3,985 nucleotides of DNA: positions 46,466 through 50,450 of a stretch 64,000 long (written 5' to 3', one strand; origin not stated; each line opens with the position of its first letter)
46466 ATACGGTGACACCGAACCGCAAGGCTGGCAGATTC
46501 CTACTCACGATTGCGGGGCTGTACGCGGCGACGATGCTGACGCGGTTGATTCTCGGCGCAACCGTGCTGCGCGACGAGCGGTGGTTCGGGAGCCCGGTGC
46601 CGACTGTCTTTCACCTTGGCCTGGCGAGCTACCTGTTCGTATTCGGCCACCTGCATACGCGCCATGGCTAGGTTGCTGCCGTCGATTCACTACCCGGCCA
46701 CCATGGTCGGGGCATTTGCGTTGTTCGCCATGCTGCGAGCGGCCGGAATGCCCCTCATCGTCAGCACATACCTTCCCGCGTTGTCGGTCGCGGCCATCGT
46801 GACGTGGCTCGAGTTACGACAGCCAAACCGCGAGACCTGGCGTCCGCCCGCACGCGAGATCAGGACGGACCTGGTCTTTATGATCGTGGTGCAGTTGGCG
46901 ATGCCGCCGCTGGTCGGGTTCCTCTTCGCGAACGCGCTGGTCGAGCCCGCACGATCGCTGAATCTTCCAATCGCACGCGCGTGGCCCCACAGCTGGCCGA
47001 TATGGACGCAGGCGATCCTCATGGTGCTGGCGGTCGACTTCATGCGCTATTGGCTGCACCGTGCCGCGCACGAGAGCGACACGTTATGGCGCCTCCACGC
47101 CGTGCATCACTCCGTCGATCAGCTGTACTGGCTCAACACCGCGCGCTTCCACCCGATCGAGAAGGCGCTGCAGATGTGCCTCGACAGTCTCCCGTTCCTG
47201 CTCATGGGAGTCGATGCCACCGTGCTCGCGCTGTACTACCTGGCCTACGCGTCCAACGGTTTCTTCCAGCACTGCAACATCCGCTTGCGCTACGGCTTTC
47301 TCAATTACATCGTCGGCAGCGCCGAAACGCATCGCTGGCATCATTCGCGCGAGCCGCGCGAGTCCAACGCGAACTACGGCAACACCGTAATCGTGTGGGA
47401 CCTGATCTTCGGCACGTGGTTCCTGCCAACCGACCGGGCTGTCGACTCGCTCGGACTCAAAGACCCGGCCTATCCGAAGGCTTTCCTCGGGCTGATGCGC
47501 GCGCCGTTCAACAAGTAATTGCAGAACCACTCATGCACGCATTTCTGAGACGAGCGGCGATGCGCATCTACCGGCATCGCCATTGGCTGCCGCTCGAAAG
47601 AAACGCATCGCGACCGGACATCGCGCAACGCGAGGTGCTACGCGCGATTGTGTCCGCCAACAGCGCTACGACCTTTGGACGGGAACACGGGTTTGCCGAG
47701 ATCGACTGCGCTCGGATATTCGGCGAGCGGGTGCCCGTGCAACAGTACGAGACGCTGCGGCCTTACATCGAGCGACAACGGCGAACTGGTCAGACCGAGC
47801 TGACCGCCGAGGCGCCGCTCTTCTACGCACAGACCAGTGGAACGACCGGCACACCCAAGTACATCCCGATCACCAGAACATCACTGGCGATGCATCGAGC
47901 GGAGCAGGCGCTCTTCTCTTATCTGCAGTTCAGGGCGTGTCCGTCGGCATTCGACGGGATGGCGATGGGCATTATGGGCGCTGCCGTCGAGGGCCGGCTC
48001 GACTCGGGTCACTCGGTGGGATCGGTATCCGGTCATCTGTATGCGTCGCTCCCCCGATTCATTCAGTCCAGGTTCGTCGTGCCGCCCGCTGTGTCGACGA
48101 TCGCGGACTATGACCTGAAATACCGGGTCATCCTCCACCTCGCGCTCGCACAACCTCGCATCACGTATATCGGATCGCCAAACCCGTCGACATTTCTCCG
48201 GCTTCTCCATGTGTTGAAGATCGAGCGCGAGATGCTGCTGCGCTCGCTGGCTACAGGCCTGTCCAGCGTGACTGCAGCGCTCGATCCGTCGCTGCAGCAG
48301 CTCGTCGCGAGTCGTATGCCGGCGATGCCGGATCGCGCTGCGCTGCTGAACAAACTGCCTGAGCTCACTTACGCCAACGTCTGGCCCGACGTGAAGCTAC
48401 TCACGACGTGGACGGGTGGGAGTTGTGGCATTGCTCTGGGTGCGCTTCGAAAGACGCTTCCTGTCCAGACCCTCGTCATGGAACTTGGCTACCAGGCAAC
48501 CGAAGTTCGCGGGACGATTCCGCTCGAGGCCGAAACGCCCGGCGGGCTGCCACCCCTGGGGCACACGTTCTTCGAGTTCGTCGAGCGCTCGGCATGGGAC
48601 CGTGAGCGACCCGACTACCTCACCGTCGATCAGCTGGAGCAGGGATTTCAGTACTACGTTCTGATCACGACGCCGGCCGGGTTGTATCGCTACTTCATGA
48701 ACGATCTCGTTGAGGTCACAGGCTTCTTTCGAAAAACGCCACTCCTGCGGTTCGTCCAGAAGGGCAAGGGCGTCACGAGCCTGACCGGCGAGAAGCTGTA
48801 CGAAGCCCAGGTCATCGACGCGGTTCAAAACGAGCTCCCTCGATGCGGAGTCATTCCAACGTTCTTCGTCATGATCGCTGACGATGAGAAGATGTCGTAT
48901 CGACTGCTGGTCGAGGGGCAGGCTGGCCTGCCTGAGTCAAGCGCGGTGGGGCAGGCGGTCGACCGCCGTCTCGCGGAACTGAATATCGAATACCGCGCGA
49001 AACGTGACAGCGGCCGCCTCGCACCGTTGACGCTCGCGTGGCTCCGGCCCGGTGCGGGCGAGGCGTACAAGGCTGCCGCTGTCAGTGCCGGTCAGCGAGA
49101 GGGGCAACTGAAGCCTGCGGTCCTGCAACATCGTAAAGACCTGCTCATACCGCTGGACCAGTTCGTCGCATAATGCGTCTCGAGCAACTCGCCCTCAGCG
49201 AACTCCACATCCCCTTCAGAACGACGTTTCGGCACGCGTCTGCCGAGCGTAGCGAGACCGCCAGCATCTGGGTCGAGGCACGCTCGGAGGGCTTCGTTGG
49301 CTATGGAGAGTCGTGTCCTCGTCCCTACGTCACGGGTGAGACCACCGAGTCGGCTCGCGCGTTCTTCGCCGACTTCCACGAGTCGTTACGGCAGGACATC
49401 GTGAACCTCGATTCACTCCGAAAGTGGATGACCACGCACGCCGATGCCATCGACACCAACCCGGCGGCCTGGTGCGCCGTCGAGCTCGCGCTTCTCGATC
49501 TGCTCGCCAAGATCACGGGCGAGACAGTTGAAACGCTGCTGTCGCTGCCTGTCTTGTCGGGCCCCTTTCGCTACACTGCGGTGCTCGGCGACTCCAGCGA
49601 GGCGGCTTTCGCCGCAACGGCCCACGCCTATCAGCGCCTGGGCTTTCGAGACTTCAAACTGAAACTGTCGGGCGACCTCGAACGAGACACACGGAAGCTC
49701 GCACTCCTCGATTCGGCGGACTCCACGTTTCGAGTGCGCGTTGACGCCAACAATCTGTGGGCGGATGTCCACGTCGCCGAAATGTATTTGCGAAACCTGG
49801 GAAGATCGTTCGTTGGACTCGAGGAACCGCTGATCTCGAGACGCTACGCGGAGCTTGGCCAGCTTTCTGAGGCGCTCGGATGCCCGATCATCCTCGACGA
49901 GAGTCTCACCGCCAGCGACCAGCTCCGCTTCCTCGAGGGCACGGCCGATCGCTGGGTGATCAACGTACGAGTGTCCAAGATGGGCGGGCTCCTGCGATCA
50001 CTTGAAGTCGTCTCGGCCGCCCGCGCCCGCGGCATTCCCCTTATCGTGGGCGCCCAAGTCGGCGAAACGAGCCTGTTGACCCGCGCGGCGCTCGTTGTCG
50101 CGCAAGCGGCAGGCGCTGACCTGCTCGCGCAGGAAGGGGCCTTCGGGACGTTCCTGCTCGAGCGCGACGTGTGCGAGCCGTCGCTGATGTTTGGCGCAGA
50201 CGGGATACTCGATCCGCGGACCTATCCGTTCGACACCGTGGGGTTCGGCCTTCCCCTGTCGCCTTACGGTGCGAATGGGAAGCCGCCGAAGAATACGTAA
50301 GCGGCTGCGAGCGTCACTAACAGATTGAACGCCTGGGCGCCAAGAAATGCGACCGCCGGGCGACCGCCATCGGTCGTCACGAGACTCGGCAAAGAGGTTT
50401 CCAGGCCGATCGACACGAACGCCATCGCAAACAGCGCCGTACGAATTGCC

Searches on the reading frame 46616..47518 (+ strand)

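Call 33: search_protein_families(library=pfam, proteins=[window:46616-47518:+], max_evalue=0.01)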
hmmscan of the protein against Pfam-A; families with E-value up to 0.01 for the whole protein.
window:46616-47518:+ (300 aa): 1 family
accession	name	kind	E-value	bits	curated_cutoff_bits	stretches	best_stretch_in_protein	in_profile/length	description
PF04116.19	FA_hydroxylase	-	2.3e-30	106.2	31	1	134-267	2-132/132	Fatty acid hydroxylase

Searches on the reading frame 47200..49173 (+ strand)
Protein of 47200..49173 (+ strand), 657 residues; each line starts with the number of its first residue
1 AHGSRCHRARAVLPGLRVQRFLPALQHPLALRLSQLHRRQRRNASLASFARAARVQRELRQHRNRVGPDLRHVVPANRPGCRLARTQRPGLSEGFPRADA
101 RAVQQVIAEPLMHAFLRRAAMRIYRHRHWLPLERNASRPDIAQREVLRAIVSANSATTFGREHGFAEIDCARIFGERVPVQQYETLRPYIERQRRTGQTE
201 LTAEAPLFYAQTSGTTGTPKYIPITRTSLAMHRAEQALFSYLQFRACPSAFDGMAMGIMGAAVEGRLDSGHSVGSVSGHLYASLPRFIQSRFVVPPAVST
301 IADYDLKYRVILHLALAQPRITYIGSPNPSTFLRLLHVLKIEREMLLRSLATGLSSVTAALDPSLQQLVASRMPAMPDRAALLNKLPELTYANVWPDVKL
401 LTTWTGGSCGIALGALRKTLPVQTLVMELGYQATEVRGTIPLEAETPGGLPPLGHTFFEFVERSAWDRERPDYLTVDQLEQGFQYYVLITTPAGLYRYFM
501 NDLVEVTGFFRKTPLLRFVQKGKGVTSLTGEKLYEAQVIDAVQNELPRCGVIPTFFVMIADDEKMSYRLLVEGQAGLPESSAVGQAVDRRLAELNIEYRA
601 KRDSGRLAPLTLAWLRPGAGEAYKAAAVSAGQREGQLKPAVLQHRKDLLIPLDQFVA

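Call 33: search_protein_families(library=pfam, proteins=[window:47200-49173:+], max_evalue=0.01)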
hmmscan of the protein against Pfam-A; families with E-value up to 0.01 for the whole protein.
window:47200-49173:+ (657 aa): 4 families
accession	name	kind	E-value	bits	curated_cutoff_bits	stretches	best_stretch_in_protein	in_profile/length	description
PF03321.19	GH3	-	1.5e-51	175.9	23.6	1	132-418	5-297/304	GH3 family N-terminal domain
PF23571.1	GH3_M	-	1.9e-18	66.8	23.6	1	455-521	7-75/75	GH3 family central domain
PF23572.1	GH3_C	-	1.5e-11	45.4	23.6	1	538-643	3-115/119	GH3 family C-terminal domain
PF00501.34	AMP-binding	-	0.0019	17.5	29.9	1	197-235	153-193/384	AMP-binding enzyme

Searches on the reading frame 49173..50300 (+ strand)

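Call 33: search_protein_families(library=pfam, proteins=[window:49173-50300:+], max_evalue=0.01)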
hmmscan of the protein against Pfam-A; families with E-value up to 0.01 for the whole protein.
window:49173-50300:+ (375 aa): 3 families
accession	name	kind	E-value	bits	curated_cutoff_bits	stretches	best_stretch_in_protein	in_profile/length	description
PF13378.12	MR_MLE_C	-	3.2e-21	76.5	29.4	1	146-340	2-198/219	Enolase C-terminal domain-like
PF02746.21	MR_MLE_N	-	3.6e-06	27.6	22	1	20-123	17-116/117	Mandelate racemase / muconate lactonizing enzyme, N-terminal domain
PF01220.24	DHquinase_II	-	0.0096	16.1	23.3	0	81-147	58-123/138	Dehydroquinase class II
